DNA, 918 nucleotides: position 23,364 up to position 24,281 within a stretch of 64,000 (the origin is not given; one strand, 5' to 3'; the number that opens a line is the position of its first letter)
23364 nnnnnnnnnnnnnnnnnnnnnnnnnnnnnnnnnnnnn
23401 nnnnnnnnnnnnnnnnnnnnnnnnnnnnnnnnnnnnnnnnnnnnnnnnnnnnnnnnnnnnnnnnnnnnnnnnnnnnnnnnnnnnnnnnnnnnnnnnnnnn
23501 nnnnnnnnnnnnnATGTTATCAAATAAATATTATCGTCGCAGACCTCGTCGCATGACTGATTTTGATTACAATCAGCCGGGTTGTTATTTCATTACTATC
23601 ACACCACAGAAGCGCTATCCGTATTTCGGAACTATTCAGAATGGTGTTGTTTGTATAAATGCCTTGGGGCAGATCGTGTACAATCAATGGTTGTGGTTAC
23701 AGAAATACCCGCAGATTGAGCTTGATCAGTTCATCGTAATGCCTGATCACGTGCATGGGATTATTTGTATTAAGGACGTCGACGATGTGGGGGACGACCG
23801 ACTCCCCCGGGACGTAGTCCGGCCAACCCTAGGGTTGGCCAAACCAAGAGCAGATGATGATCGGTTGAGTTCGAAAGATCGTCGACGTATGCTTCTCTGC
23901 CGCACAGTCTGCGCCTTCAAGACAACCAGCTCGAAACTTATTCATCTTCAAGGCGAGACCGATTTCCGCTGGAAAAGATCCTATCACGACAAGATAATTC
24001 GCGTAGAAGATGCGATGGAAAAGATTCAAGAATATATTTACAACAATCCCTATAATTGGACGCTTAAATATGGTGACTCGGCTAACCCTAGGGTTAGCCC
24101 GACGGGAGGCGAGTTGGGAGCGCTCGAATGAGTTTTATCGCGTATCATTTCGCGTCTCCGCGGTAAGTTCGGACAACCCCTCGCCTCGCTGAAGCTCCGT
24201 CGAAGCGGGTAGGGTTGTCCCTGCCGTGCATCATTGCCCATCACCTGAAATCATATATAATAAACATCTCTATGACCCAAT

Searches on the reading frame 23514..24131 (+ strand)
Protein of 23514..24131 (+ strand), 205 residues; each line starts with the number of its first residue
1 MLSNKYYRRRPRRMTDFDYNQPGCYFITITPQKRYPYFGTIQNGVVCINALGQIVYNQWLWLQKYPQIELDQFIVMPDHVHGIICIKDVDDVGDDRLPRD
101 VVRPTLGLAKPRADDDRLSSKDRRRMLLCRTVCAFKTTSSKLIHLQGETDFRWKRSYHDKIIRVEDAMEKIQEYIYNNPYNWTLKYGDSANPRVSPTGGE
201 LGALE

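Call 3: search_protein_families(library=pfam, proteins=[window:23514-24131:+], max_evalue=0.01)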
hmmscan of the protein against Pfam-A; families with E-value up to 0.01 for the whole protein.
window:23514-24131:+ (205 aa): 1 family
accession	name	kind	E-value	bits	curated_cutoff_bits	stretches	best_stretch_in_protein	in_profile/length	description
PF01797.21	Y1_Tnp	-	0.00053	20.5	23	0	130-178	67-121/121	Transposase IS200 like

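Call 4: search_protein_families(library=ncbifam, proteins=[window:23514-24131:+], max_evalue=0.01)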
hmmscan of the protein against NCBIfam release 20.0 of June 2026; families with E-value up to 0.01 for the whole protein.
window:23514-24131:+ (205 aa): 1 family
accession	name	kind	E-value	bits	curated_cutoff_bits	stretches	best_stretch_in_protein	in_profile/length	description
NF047646.1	REP_Tyr_transpos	equivalog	4.6e-15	55.8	80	2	20-91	7-70/146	REP-associated tyrosine transposase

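Call 11: find_homologous_proteins(query=window:23514-24131:+)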
Query window:23514-24131:+ (205 aa): 8 proteins with E <= 0.001 among 59 candidates.
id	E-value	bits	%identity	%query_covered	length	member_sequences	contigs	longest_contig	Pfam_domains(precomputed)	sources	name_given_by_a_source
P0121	3.3e-124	430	89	100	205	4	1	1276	-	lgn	-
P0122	4.5e-115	401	84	100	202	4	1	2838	-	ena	-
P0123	5.5e-114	397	83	100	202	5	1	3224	-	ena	-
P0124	1.7e-111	389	82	100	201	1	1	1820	-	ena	-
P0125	7.6e-58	214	81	55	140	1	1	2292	-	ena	-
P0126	1.5e-34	137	40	94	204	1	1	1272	PF01797.22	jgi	-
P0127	1.9e-27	114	38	91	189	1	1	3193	-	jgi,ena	-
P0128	1.3e-15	76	32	89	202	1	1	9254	-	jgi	jgi:putative transposase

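Call 25: search_solved_structures(query=window:23514-24131:+, max_evalue=1, show_alignments=2)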
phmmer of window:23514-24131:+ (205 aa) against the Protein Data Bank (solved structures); distinct sequences matched with E-value up to 1: 15.
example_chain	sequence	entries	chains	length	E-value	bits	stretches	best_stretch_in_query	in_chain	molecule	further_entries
4lzp_B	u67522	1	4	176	0.17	14.6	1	114-194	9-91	Putative uncharacterized protein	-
4s3g_A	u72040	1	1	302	0.21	14.3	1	154-201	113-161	1-phosphatidylinositol phosphodiesterase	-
3v16_A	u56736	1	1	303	0.22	14.3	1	154-201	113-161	1-phosphatidylinositol phosphodiesterase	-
3v18_A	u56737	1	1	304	0.22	14.3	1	154-201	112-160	1-phosphatidylinositol phosphodiesterase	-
4f2b_A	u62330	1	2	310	0.23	14.2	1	154-201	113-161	1-phosphatidylinositol phosphodiesterase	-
4f2t_A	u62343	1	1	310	0.23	14.2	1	154-201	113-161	1-phosphatidylinositol phosphodiesterase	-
4rv3_A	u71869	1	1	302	0.23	14.2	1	154-201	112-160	1-phosphatidylinositol phosphodiesterase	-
3v1h_A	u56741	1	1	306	0.24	14.2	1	154-201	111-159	1-phosphatidylinositol phosphodiesterase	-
4i9t_A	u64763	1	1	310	0.24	14.1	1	154-201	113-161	1-phosphatidylinositol phosphodiesterase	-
4i90_A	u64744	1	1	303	0.25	14.1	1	154-201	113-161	1-phosphatidylinositol phosphodiesterase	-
4i8y_A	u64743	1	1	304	0.26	14.1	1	154-201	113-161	1-phosphatidylinositol phosphodiesterase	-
4f2u_A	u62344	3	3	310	0.27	14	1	154-201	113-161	1-phosphatidylinositol phosphodiesterase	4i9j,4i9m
3etz_A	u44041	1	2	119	0.9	12.3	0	112-173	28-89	Adhesin A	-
3etx_A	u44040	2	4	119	0.95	12.2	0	112-173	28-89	Adhesin A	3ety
3etw_A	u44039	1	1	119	0.98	12.2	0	112-173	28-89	Adhesin A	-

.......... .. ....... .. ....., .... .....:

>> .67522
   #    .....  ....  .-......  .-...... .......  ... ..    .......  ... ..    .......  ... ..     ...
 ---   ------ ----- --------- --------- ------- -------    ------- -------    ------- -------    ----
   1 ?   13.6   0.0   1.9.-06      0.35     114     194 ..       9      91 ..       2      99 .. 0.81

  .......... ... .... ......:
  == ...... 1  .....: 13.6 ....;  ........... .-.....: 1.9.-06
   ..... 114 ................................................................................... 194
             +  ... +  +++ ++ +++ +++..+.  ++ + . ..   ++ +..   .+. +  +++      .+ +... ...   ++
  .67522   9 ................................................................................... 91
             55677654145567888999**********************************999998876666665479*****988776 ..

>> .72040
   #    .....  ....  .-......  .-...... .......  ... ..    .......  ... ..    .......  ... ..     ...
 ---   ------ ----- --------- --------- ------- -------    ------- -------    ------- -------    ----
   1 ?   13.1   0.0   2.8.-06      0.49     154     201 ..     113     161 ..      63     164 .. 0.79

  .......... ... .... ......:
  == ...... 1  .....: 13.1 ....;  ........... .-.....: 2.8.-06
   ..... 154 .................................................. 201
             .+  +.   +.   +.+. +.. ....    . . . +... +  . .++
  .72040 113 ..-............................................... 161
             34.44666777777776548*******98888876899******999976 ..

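Call 26: search_solved_structures(query=A1, max_evalue=1, show_alignments=2)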
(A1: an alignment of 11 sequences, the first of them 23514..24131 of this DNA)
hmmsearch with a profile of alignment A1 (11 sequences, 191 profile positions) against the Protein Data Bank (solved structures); distinct sequences matched with E-value up to 1: 1.
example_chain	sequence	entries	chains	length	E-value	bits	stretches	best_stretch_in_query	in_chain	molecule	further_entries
4er8_A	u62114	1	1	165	1.5e-05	27.7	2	143-175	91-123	TnpArep for protein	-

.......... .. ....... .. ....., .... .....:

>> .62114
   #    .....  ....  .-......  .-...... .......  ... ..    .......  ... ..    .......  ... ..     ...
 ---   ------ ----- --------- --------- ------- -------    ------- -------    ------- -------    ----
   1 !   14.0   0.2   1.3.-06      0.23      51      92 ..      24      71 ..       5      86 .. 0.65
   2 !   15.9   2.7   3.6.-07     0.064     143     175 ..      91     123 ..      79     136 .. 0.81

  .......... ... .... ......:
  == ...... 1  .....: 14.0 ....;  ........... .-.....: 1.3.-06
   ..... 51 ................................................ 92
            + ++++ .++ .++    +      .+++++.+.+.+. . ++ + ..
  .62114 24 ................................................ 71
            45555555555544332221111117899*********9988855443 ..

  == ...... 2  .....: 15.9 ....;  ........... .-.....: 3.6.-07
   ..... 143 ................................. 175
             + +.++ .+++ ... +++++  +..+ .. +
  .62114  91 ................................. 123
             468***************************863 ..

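Call 42: find_related_loci(query=A1, collection=metagenome_contigs, flank=4000)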
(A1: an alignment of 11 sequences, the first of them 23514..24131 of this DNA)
Query A1 (205 aa) in metagenome_contigs; peptide patterns used: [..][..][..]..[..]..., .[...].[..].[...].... (x = any residue, [..] = any of these).
600 stretches matched a pattern (row limit reached: there are more); 308 encode a relative of the query (tblastn E <= 1e-3); the best 80 are kept; 80 distinct loci.
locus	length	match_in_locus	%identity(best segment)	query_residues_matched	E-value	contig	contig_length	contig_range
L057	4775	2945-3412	41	9-182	2e-37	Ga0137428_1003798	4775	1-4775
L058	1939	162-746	40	8-182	2e-36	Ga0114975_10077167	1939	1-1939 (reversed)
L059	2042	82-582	39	9-182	2e-35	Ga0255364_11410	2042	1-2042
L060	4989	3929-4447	41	6-183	3e-34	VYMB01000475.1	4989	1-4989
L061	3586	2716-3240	37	9-182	2e-33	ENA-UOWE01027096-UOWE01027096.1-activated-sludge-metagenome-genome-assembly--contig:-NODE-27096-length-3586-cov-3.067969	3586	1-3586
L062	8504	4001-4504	34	4-182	1e-31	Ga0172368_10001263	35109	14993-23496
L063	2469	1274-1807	34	3-197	2e-31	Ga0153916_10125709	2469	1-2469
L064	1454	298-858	35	9-205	9e-32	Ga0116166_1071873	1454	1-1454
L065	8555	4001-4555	35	1-184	2e-31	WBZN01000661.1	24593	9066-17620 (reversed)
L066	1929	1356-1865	32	7-184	6e-31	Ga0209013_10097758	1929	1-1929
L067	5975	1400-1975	36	7-192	1e-30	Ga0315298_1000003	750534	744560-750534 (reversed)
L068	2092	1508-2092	36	7-192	2e-30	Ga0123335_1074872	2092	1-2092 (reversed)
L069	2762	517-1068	33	3-192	4e-30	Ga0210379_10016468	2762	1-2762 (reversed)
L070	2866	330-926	34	5-196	3e-29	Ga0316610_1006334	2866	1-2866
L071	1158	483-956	34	7-182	2e-29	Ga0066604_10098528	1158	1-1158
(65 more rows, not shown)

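Call 45: find_encoding_contigs(protein=P0123, flank=4000, max_places=4)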
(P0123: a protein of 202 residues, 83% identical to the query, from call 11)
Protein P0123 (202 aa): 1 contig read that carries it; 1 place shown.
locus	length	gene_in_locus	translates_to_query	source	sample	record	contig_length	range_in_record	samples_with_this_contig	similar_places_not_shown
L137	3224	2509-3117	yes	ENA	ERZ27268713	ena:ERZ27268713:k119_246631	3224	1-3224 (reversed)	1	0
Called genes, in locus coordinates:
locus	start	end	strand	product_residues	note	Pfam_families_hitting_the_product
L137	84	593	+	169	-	PF01936:NYN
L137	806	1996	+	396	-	PF06609:TRI12 (weak), PF07690:MFS_1, PF12832:MFS_1_like (weak), PF00083:Sugar_tr, PF07690:MFS_1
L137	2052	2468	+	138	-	PF08570:DUF1761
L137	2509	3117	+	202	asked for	-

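Call 46: find_encoding_contigs(protein=P0122, flank=4000, max_places=4)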
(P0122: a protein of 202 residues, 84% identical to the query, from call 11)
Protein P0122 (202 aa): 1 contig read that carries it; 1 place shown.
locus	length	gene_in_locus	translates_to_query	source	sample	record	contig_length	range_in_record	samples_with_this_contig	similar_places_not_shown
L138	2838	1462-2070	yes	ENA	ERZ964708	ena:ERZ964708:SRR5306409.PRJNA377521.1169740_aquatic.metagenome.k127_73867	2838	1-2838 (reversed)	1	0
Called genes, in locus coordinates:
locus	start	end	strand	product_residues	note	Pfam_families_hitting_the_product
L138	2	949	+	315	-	?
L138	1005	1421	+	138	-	PF08570:DUF1761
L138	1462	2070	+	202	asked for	-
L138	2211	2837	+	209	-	?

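Call 47: find_encoding_contigs(protein=P0125, flank=4000, max_places=4)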
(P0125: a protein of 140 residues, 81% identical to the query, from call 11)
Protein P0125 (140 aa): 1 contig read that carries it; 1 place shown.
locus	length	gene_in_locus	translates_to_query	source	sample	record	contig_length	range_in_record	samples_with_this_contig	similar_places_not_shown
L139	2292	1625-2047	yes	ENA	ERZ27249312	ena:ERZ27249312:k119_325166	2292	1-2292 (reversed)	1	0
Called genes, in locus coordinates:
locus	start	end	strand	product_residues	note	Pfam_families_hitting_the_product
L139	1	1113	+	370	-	?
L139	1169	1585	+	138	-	PF08570:DUF1761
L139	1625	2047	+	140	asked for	-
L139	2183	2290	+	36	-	?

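Call 48: find_encoding_contigs(protein=P0121, flank=4000, max_places=4)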
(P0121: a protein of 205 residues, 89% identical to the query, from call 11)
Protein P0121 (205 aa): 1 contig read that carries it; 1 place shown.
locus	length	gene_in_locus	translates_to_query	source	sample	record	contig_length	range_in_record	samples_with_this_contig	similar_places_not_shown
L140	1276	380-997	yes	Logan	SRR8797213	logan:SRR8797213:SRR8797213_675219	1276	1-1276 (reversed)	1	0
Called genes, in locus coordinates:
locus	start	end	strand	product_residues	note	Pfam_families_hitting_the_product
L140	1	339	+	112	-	?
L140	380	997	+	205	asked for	-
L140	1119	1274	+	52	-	?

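Call 57: find_homologous_proteins(query=A1, max_evalue=0.00001)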
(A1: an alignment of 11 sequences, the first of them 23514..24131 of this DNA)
Query A1 (11 sequences) (205 aa, profile of the alignment): 6841 proteins with E <= 0.00001 among 8000 candidates; the best 120 are listed.
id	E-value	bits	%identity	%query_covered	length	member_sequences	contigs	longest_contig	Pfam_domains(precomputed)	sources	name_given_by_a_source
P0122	8.7e-94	330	84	100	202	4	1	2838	-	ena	-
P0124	2.0e-93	329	82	100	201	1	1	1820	-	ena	-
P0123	2.7e-93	329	83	100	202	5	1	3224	-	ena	-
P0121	2.6e-92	325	89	100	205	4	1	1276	-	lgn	-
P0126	1.2e-78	281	40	94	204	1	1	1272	PF01797.22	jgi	-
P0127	5.2e-69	249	38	91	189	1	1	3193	-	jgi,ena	-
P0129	1.2e-65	238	48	85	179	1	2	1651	PF01797.22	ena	-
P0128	1.8e-65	238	32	89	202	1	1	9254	-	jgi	jgi:putative transposase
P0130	7.4e-64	233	41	85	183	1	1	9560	-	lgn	-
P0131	2.3e-63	231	37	92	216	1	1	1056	PF01797.22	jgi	-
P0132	2.6e-62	228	39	93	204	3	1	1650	-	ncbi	-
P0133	4.2e-62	227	39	91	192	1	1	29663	-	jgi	jgi:REP element-mobilizing transposase RayT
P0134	5.4e-61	223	41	90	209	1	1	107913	PF01797.22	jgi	jgi:REP element-mobilizing transposase RayT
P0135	6.2e-61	223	38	86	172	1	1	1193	-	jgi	jgi:putative transposase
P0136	1.8e-60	222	39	85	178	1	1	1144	PF01797.22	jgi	jgi:REP element-mobilizing transposase RayT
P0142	5.8e-60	220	44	85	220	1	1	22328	-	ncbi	-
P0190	3.4e-57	211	44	82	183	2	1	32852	PF01797.22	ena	-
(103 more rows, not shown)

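Call 62: predict_structure(alignment_id=A3)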
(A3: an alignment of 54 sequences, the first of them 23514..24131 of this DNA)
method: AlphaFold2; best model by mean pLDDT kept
length: 205 residues; sequences in the alignment: 54
mean_pLDDT: 79.4   pTM: 0.73
mean pLDDT of the five models: 79.4, 77.7, 77.1, 77.1, 76.5
residues with pLDDT >= 90: 113; 70-90: 22; 50-70: 42; < 50: 28
segments of 3 or more residues with pLDDT < 50: 102-112, 193-205
pLDDT, mean of each block of 10 residues (from residue 1): 58 70 94 94 94 98 94 98 88 52 44 54 75 97 97 95 95 96 76 41 38
secondary structure, 60 per line:
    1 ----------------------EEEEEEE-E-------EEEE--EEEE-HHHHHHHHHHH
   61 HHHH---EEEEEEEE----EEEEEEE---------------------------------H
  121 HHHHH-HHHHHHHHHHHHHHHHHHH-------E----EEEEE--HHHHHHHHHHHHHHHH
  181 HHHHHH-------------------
elements in order: E23-29 E39-42 E45-48 H50-64 E68-75 E80-86 H120-125 H127-145 E158-162 H165-186

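Call 65: fold_search(model_id=the predicted structure, library=pdb)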
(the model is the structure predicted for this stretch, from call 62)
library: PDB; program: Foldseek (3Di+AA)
matches with E <= 10: 648; with E <= 0.001: 30
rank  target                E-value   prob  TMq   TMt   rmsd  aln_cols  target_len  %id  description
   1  4er8_A                3.6e-06  1.00  0.44  0.54   5.3       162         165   17  Structure of the REP associates tyrosine transposase bound to a REP hairpin (released 2012-08-15)
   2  2f4f_A                3.7e-05  1.00  0.37  0.57  15.2       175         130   16  Crystal structure of IS200 transposase (released 2005-12-13)
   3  2vih_B                3.9e-05  1.00  0.44  0.67   7.1       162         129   13  CRYSTAL STRUCTURE OF THE IS608 TRANSPOSASE IN COMPLEX WITH Left END 26-MER DNA (released 2008-02-19)
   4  2xm3_D                5.7e-05  1.00  0.41  0.62   7.0       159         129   14  Deinococcus radiodurans ISDra2 Transposase Left end DNA complex (released 2010-10-13)
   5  2xm3_A                6.4e-05  1.00  0.41  0.65   7.1       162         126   14  Deinococcus radiodurans ISDra2 Transposase Left end DNA complex (released 2010-10-13)
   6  2ec2_E                6.8e-05  1.00  0.40  0.60  10.3       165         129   17  Crystal structure of transposase from Sulfolobus tokodaii (released 2007-02-27)
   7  2xo6_A                7.2e-05  1.00  0.42  0.62   5.9       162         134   12  DEINOCOCCUS RADIODURANS ISDRA2 TRANSPOSASE Y132F MUTANT COMPLEXED WITH LEFT END RECOGNITION AND CLEAVAGE SITE (released 2010-10-13)
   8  2xma_B                7.2e-05  1.00  0.41  0.60   6.7       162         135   12  DEINOCOCCUS RADIODURANS ISDRA2 TRANSPOSASE RIGHT END DNA COMPLEX (released 2010-10-13)
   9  2vjv_A                7.7e-05  1.00  0.43  0.68   5.8       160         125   12  Crystal structure of the IS608 transposase in complex with left end 26-mer DNA hairpin and a 6-mer DNA representing th (released 2008-02-19)
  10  2a6m_B                8.2e-05  1.00  0.41  0.55  14.1       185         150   12  Crystal Structure of the ISHp608 Transposase (released 2005-10-25)
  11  2vju_A                8.7e-05  1.00  0.43  0.66   7.8       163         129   13  Crystal structure of the IS608 transposase in complex with the complete Right end 35-mer DNA and manganese (released 2008-02-19)
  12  2xqc_D                8.7e-05  1.00  0.41  0.61   8.4       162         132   14  DEINOCOCCUS RADIODURANS ISDRA2 TRANSPOSASE COMPLEXED WITH LEFT END RECOGNITION AND CLEAVAGE SITE AND ZN (released 2010-10-13)
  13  2xo6_D                8.7e-05  1.00  0.40  0.60   6.4       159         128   12  DEINOCOCCUS RADIODURANS ISDRA2 TRANSPOSASE Y132F MUTANT COMPLEXED WITH LEFT END RECOGNITION AND CLEAVAGE SITE (released 2010-10-13)
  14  2vhg_A                1.3e-04  1.00  0.42  0.65   8.7       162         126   14  Crystal Structure of the ISHp608 Transposase in Complex with Right End 31-mer DNA (released 2008-02-19)
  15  2vju_B                1.4e-04  1.00  0.42  0.61   6.0       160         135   12  Crystal structure of the IS608 transposase in complex with the complete Right end 35-mer DNA and manganese (released 2008-02-19)
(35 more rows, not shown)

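Call 75: search_protein_families(library=padloc, proteins=[window:23514-24131:+], max_evalue=0.001)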
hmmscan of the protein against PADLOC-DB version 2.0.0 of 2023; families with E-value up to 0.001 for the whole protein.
window:23514-24131:+ (205 aa): 0 families

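Call 77: find_encoding_contigs(protein=P0142, flank=4000, max_places=2)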
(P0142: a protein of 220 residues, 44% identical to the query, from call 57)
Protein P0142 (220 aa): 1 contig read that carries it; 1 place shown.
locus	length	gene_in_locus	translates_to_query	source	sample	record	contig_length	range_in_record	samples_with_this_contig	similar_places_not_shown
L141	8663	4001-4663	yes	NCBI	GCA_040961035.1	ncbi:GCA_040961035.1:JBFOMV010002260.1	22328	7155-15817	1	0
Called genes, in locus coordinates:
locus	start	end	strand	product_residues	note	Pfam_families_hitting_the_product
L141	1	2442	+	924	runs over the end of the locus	PF04313:HSDR_N (weak), PF00270:DEAD, PF04851:ResIII, PF18766:SWI2_SNF2, PF08463:EcoEI_R_C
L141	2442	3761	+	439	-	PF01420:Methylase_S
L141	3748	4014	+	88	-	-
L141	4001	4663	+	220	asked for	-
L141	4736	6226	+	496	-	PF12161:HsdM_N, PF02384:N6_Mtase, PF07669:Eco57I (weak)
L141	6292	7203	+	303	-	-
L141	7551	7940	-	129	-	PF13366:PDDEXK_3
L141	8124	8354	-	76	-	-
